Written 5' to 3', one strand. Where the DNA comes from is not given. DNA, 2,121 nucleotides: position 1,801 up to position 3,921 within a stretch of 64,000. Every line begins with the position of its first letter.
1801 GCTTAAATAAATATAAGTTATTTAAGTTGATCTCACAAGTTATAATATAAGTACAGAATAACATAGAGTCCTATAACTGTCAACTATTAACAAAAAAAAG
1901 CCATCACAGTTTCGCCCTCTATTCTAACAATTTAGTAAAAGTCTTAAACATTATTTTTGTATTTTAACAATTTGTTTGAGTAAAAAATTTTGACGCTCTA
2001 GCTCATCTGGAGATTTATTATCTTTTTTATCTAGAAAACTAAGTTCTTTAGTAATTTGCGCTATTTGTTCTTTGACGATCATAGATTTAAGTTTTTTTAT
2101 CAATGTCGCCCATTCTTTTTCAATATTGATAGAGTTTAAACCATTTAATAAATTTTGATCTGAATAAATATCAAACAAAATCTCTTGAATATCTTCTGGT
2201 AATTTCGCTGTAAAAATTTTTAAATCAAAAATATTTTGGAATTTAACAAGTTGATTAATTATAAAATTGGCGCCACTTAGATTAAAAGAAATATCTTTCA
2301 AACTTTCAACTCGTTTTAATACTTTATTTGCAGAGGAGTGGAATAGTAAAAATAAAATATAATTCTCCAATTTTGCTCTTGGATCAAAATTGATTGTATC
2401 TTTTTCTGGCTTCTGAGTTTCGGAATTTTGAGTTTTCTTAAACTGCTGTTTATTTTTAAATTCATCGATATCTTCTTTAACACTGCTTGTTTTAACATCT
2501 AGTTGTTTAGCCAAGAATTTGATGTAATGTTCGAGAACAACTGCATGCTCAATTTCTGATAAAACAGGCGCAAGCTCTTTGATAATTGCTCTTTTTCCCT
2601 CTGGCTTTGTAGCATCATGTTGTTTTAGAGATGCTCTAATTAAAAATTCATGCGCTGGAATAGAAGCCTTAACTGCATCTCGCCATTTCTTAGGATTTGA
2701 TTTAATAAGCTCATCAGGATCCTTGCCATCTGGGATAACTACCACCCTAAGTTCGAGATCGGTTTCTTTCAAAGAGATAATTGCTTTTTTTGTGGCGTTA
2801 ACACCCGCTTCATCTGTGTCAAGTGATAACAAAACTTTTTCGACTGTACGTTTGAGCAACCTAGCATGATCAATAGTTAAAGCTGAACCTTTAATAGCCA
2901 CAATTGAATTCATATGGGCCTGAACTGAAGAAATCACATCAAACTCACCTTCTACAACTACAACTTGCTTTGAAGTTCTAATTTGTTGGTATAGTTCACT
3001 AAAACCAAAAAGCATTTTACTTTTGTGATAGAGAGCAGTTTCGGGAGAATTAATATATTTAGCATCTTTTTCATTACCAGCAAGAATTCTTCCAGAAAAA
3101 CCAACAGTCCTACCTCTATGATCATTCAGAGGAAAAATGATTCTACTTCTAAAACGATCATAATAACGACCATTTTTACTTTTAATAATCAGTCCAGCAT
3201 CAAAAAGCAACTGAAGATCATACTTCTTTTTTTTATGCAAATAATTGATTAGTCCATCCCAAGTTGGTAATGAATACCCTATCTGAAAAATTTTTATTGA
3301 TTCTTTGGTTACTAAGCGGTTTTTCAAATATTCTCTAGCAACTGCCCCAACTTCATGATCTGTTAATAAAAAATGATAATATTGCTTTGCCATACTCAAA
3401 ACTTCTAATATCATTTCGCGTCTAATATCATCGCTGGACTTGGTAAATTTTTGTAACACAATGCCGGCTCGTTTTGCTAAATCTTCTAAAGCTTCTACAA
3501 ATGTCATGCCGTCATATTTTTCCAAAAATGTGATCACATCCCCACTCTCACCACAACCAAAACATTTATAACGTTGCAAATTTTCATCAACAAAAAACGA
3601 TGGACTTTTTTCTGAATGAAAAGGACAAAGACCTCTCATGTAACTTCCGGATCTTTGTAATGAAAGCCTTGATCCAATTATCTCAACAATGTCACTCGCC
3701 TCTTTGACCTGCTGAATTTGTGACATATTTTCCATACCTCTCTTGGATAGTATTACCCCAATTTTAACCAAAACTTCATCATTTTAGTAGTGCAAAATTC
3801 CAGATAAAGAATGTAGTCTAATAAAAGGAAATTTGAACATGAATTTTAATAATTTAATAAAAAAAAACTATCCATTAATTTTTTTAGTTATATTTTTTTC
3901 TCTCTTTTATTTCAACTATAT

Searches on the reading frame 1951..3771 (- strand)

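Call 30: search_protein_families(library=pfam, proteins=[window:1951-3771:-], max_evalue=0.001)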
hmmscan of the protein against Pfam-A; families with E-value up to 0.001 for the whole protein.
window:1951-3771:- (606 aa): 7 families
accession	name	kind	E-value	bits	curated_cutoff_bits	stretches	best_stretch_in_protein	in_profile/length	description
PF08275.17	DNAG_N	-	5.7e-40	136.8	26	1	132-259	2-126/128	DNA primase catalytic core, N-terminal domain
PF01807.25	Zn_ribbon_DnaG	-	5.2e-32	110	24.9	1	17-108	4-95/98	CHC2 zinc finger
PF13155.12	Toprim_2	-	5.9e-21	75.1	22.1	1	271-356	1-88/88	Toprim-like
PF13662.12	Toprim_4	-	6.3e-13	49.2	25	1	269-344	2-84/85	Toprim domain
PF10410.14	DnaB_bind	-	8.4e-12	45.6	20.6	1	375-426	2-53/56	DnaB-helicase binding domain of primase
PF01751.28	Toprim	-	1.3e-09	38.6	23.1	1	270-337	2-83/96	Toprim domain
PF13362.12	Toprim_3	-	3.6e-06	27.8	27.2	1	270-358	2-91/95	Toprim domain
